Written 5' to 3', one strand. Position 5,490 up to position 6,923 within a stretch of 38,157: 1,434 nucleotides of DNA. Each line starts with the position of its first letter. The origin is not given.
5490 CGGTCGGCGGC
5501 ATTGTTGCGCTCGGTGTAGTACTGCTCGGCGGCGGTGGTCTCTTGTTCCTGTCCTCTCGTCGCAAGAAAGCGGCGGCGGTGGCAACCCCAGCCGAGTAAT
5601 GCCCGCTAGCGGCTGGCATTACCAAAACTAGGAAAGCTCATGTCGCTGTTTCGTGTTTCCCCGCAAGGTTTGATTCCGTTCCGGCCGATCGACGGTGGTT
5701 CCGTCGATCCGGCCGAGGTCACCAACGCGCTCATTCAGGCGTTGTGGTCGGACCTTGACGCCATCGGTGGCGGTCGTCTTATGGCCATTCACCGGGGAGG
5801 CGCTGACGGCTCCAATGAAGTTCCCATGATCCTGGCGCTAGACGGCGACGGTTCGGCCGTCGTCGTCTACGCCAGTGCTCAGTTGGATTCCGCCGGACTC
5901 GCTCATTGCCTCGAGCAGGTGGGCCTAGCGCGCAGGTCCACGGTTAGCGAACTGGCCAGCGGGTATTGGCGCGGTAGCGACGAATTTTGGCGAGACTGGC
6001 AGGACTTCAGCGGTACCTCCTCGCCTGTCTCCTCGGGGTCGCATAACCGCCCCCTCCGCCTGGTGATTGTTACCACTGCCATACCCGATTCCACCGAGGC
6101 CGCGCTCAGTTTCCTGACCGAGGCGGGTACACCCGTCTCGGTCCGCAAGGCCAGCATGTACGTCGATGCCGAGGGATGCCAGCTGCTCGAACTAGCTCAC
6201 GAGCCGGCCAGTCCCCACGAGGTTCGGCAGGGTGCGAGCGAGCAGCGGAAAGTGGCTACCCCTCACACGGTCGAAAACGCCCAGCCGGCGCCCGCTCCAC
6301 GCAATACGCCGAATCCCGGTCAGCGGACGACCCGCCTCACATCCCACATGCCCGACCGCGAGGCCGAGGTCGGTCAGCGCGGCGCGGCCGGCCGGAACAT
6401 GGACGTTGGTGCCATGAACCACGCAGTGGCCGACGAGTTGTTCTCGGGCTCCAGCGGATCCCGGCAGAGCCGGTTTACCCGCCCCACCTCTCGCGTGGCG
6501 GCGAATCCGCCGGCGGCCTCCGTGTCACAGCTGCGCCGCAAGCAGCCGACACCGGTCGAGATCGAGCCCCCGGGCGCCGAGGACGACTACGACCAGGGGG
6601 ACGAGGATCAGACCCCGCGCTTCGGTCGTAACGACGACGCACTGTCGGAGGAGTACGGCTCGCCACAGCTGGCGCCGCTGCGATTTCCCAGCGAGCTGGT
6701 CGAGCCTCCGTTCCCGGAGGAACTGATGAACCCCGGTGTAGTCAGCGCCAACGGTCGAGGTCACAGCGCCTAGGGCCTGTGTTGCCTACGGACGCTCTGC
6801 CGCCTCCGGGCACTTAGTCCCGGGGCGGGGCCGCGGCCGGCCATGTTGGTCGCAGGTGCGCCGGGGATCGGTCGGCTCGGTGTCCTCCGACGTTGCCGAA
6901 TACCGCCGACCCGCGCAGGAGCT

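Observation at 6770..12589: Operon with two GT20 synthases and two atypical OtsB-type phosphatases: candidate second, uncharacterised sugar-phosphate/compatible-solute pathway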

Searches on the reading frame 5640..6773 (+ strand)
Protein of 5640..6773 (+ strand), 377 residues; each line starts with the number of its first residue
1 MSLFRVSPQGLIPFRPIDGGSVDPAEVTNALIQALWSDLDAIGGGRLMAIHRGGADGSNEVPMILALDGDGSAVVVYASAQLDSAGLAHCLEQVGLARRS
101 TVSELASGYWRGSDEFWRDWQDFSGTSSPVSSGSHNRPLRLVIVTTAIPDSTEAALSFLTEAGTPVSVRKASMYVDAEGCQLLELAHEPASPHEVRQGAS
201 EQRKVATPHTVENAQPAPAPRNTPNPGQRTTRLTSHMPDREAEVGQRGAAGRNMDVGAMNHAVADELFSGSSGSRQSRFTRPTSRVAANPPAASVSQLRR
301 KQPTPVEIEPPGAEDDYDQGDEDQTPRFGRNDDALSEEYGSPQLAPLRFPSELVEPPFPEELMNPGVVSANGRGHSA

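Call 3: search_protein_families(library=pfam, proteins=[window:5640-6773:+], max_evalue=0.01)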
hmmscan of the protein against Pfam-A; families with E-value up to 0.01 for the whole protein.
window:5640-6773:+ (377 aa): 0 families

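Call 4: search_protein_families(library=ncbifam, proteins=[window:5640-6773:+], max_evalue=0.01)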
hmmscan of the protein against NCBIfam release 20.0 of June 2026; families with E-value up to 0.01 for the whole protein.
window:5640-6773:+ (377 aa): 0 families
